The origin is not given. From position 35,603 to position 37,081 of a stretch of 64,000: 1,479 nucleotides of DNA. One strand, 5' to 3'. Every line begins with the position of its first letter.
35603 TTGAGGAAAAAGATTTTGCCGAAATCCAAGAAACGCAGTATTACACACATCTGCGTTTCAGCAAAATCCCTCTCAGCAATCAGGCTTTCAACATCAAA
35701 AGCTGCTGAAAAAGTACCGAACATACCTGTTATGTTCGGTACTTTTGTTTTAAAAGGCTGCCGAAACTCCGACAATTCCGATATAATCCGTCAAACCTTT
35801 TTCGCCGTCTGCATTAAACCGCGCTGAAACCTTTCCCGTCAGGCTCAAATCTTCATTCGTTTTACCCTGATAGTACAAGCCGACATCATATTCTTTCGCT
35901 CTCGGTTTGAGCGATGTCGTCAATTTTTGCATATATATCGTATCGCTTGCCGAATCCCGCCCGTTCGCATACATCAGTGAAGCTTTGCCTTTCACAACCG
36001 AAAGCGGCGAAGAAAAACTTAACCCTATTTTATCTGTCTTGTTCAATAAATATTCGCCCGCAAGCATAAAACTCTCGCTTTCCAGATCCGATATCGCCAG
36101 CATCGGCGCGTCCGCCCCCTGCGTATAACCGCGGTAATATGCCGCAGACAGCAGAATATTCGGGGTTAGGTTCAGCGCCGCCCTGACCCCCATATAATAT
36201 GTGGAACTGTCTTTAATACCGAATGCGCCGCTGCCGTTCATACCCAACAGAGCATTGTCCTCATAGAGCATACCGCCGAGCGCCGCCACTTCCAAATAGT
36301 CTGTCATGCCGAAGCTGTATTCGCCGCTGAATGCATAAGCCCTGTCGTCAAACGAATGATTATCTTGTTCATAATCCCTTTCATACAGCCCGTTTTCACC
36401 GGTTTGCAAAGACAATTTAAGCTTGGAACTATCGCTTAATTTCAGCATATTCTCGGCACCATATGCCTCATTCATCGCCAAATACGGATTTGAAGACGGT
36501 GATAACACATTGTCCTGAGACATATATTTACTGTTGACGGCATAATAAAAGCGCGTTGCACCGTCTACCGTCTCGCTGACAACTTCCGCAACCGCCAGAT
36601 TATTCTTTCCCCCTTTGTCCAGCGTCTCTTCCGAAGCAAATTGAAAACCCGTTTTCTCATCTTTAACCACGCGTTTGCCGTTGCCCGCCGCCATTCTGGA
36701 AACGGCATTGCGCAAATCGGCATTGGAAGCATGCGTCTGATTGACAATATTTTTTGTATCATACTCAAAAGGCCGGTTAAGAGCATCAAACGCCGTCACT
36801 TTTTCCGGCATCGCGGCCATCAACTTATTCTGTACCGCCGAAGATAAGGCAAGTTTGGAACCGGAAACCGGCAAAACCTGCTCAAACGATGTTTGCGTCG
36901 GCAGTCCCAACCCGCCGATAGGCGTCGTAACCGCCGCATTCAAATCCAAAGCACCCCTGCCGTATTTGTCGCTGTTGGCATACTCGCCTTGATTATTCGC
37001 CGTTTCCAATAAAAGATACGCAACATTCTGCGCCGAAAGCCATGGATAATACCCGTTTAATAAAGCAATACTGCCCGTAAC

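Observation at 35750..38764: Autotransporter combining an ankyrin module, an S8 subtilase passenger and a beta-barrel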

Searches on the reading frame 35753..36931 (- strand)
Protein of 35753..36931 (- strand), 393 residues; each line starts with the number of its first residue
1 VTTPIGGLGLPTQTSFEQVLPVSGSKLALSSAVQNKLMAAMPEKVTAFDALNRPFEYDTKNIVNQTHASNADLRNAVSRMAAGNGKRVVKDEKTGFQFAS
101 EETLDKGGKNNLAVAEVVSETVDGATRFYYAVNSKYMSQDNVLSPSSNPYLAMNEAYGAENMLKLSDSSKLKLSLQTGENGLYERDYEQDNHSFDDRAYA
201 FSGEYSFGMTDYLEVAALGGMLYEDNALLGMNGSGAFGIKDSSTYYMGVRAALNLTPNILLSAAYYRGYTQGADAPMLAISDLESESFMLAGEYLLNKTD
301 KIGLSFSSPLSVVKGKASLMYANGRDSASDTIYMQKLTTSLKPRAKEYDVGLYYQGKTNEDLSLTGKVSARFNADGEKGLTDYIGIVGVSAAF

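Call 16: search_solved_structures(query=A2, max_evalue=10, show_alignments=2)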
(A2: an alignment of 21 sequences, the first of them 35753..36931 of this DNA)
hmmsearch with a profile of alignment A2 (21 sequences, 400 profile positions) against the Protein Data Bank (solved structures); distinct sequences matched with E-value up to 10: 0.

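Call 20: predict_structure(alignment_id=A2)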
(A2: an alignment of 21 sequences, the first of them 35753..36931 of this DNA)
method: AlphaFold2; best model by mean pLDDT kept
length: 393 residues; sequences in the alignment: 21
mean_pLDDT: 84.1   pTM: 0.81
mean pLDDT of the five models: 84.1, 82.3, 82.2, 82.1, 81.4
residues with pLDDT >= 90: 148; 70-90: 201; 50-70: 31; < 50: 13
segments of 3 or more residues with pLDDT < 50: 137-140, 143-146, 191-194
pLDDT, mean of each block of 10 residues (from residue 1): 88 90 88 86 93 92 77 71 71 82 74 84 88 58 58 84 91 89 61 65 91 91 91 89 94 88 93 93 94 86 89 94 90 94 90 78 82 86 82 67
secondary structure, 60 per line:
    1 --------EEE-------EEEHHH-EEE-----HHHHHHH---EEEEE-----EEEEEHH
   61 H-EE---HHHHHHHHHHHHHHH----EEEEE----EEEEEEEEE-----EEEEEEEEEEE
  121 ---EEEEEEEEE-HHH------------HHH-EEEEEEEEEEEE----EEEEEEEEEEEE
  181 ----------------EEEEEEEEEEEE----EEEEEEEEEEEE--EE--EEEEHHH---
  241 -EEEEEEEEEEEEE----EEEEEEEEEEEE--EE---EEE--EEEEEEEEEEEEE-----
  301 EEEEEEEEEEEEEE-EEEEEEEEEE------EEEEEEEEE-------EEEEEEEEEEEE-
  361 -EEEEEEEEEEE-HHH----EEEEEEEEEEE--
elements in order: E9-11 E19-21 E26-28 H34-40 E44-48 E54-58 H68-82 E87-91 E96-104 E110-120 E124-132 E153-164 E169-180 E197-208 E213-224 E231-234 E242-254 E259-270 E278-280 E283-295 E301-314 E316-325 E332-340 E348-359 E362-372 E381-391
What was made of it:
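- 35753..36664 (-): Residues 701-1004: outer-membrane beta-barrel of about 16 strands that ends in ............. It has no Pfam or NCBIfam family and is the most conserved module (70% identity). AlphaFold pLDDT 84, pTM 0.81 (call 20).
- On Type Vd autotransporter: The pre-barrel secondary-structure order does not follow the beta-alpha-alpha-beta-beta order I recall for POTRA domains (call 20).
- On Outer-membrane beta-barrel protein: Model pLDDT 84 and pTM 0.81 (call 20).
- Checked: Barrel: AlphaFold model of residues 612-1004 has pLDDT 84.1 and pTM 0.81, with about 16 long strands and a terminal Phe (call 20).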

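Call 23: fold_search(model_id=the predicted structure, library=pdb)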
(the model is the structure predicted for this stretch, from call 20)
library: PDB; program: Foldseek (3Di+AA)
matches with E <= 10: 747; with E <= 0.001: 52
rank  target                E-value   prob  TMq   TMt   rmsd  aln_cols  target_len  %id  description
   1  6ehe                  3.8e-06  1.00  0.44  0.55   7.6       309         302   13  OmpTdeltaL8 (loop L8 deletion mutant of OmpT), an outer membrane protein of Vibrio cholerae (released 2018-04-25)
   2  5oyk                  6.7e-06  1.00  0.42  0.51   8.3       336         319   12  Outer-membrane expressed OmpT of Vibrio cholerae (released 2018-04-25)
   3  4rjw                  2.6e-05  1.00  0.41  0.39  10.1       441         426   12  Crystal structure of Pseudomonas aeruginosa OprO (released 2015-10-21)
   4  4rjx                  3.2e-05  1.00  0.42  0.39   9.5       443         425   11  Crystal structure of the OprO mutant protein F62Y/D114Y (released 2015-10-21)
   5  2xe5_A                3.5e-05  1.00  0.40  0.44   7.7       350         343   12  Molecular insights into clinically isolated OmpC mutants and their role in multi-drug resistance (OmpC26) (released 2010-05-26)
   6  6ehd                  3.7e-05  1.00  0.43  0.51   7.9       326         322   12  OmpT (in-vitro folded), an outer membrane protein of Vibrio cholerae (released 2018-04-25)
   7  2o4v_A                3.7e-05  1.00  0.41  0.39   9.8       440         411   11  An arginine ladder in OprP mediates phosphate specific transfer across the outer membrane (released 2006-12-26)
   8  5fvn_A                3.7e-05  1.00  0.39  0.43   8.6       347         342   14  X-ray crystal structure of Enterobacter cloacae OmpE36 porin. (released 2016-08-10)
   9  2fgq                  5.0e-05  1.00  0.44  0.51   6.8       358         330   11  High resolution X-ray structure of Omp32 in complex with malate (released 2006-01-31)
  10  8jto                  5.3e-05  1.00  0.43  0.48   7.5       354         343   13  Outer membrane porin of Burkholderia pseudomallei (BpsOmp38) in complex with ceftazidime (released 2024-06-26)
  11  2xe1                  5.8e-05  1.00  0.39  0.43   9.0       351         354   12  Molecular insights into clinically isolated OmpC mutants and their role in multi-drug resistance (released 2010-05-19)
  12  2j1n_A                1.0e-04  1.00  0.39  0.43   8.1       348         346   12  osmoporin OmpC (released 2006-09-06)
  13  5o79_A                1.3e-04  1.00  0.39  0.44   8.2       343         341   13  Klebsiella pneumoniae OmpK36 (released 2018-06-20)
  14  6rd3_B                1.4e-04  1.00  0.41  0.45   8.0       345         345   13  Crystal structure of the wild type OmpK36 from Klebsiella pneumonia (released 2019-09-11)
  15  2xe3_A                1.8e-04  1.00  0.39  0.44   8.3       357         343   13  OmpC28 (released 2010-05-19)
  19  4y25                  2.6e-04  1.00  0.39  0.50   9.4       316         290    7  Bacterial polysaccharide outer membrane secretin (released 2016-03-16)
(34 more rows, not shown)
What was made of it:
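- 35753..36664 (-): Foldseek best matches are 16-stranded porins (call 23).
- On Type Va (classical) autotransporter: About 16 strands in the model, and porins outrank EspP (calls 20, 23).
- On Type Vd autotransporter: About 16 strands by DSSP on the model, and the best fold matches are 16-stranded barrels (calls 20, 23).
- On Outer-membrane beta-barrel protein: 52 barrel matches at E<=1e-3 (call 23).
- Closest known: 16-stranded general porins. Same: These are the best structural matches to the C-module, with E down to 3.8e-6 and TMt 0.50-0.55 (call 23).
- PgaA (4y25) is among the fold matches, with TMt 0.50 (call 23). A 16-strand barrel is wider than the type Va barrel (calls 20, 23). The model has about 16 strands and porins outrank EspP (call 23).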

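Call 43: search_protein_families(library=pfam, alignment_id=A2, max_evalue=1)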
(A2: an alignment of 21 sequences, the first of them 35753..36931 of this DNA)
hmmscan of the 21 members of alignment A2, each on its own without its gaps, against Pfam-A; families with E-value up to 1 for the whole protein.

A. member 1, window:35753-36931:- (393 aa): 1 family
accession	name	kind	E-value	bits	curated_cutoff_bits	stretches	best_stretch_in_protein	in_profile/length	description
PF17750.6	Reo_sigmaC_M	-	0.065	13.5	25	1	303-319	5-21/40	Reovirus sigma C capsid protein triple beta spiral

B. families by the number of members that match (of 21 scanned): 19 families
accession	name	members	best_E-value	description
PF17750.6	Reo_sigmaC_M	3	0.065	Reovirus sigma C capsid protein triple beta spiral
PF13557.12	Phenol_MetA_deg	2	0.03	Putative MetA-pathway of phenol degradation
PF19783.5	DUF6268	2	0.032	Domain of unknown function (DUF6268)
PF00608.22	Adeno_shaft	2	0.05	Adenoviral fibre protein (repeat/shaft region)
PF07642.17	BBP2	1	0.0021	Putative beta-barrel porin-2, OmpL-like. bbp2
PF09872.14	DUF2099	1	0.0036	Uncharacterized protein conserved in archaea (DUF2099)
PF04966.18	OprB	1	0.0055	Carbohydrate-selective porin, OprB family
PF04661.18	Pox_I3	1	0.0059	Poxvirus I3 ssDNA-binding protein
PF11777.13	DUF3316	1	0.019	Protein of unknown function (DUF3316)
PF01755.23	Glyco_transf_25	1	0.022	Glycosyltransferase family 25 (LPS biosynthesis protein)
PF24920.1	C2_TCB1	1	0.023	Tricalbin-1-like, C2 domain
PF19039.6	ASK_PH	1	0.038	ASK kinase PH domain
PF03085.20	RAP-1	1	0.045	Rhoptry-associated protein 1 (RAP-1)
PF03968.19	LptD_N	1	0.07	LptA/(LptD N-terminal domain) LPS transport protein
PF21791.3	MDHAR3-like_C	1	0.073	Monodehydroascorbate reductase 3-like, C-terminal domain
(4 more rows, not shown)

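Call 55: search_protein_representatives(alignment_id=A2)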
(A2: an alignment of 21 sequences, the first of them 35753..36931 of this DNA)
Query: 21 sequences, 400 profile positions. Proteins with E-value up to 0.001 (for the whole library): 3300; up to 1e-10: 2345; up to 1e-30: 521. The best 150 are listed.
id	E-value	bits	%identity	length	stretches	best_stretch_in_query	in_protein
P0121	2.3e-170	583.7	-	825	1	1-400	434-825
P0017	8.5e-163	558.7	-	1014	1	2-400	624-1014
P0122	1.0e-160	551.9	-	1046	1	1-400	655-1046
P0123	2.7e-153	527.5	-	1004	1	1-400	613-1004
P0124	2.6e-147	507.8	-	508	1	1-400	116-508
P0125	5.6e-147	506.7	-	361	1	33-400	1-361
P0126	5.7e-147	506.6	-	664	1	1-400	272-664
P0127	6.8e-127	440.5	-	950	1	1-400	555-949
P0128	2.2e-113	396.0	-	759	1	1-400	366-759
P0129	2.8e-113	395.7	-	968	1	1-400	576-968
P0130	4.6e-113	395.0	-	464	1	6-400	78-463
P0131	1.2e-108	380.4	-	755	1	1-400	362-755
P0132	1.0e-105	370.8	-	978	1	4-400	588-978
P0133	2.5e-104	366.2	-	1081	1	10-400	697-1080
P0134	5.5e-103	361.8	-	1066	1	6-400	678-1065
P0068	2.3e-102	359.7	-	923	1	1-400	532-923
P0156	2.6e-79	283.8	-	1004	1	1-400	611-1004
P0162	8.2e-76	272.3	-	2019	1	14-400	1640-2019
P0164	3.1e-75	270.4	-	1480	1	4-400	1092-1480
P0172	1.6e-71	258.2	-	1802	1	1-400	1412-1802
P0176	1.3e-69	251.9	-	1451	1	1-400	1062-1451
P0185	2.7e-67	244.3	-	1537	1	18-399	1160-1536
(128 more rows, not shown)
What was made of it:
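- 35753..36664 (-): 3,300 clusters carry this module (call 55).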

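Call 58: search_protein_families(library=pfam, proteins=[P0162, P0172, P0164, P0185, P0176], max_evalue=0.001)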
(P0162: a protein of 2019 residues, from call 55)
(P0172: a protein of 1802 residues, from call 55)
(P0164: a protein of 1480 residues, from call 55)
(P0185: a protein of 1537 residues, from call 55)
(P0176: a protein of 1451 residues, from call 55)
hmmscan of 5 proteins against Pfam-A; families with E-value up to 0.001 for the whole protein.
P0162 (2019 aa): 1 family
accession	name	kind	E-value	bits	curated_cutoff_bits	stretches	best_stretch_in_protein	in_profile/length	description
PF00082.27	Peptidase_S8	-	1.9e-29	103.4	21.8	1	1314-1588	30-274/288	Subtilase family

P0172 (1802 aa): 2 families
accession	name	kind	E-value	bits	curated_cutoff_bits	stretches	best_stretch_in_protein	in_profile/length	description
PF00082.27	Peptidase_S8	-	8.6e-40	137.3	21.8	1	905-1368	2-288/288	Subtilase family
PF23106.1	EGF_Teneurin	-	4.4e-08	33.5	24.3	1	194-221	3-30/30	Teneurin-like EGF domain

P0164 (1480 aa): 4 families
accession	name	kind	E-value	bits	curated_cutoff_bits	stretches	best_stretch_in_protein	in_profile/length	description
PF00082.27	Peptidase_S8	-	8e-43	147.2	21.8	1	671-1080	3-288/288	Subtilase family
PF25024.1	EGF_TEN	-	2.5e-29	103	65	3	297-522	2-208/234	Teneurin EGF domain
PF23106.1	EGF_Teneurin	-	3.9e-20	72.1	24.3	3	267-293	3-29/30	Teneurin-like EGF domain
PF07974.19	EGF_2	-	1.1e-13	51.7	22.1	3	331-358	1-32/32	EGF-like domain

P0185 (1537 aa): 2 families
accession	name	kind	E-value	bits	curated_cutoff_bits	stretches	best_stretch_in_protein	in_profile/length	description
PF00082.27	Peptidase_S8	-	8e-12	45.5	21.8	1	717-1071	31-281/288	Subtilase family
PF12796.13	Ank_2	-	0.00028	21.8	27.3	0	98-141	11-84/90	Ankyrin repeats (3 copies)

P0176 (1451 aa): 1 family
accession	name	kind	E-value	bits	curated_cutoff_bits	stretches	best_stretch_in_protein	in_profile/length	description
PF00082.27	Peptidase_S8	-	6.7e-42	144.2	21.8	1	596-1010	2-288/288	Subtilase family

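Call 64: search_protein_families(library=ncbifam, proteins=[window:35753-36931:-], max_evalue=0.01)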
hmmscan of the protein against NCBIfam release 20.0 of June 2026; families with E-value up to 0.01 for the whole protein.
window:35753-36931:- (393 aa): 0 families
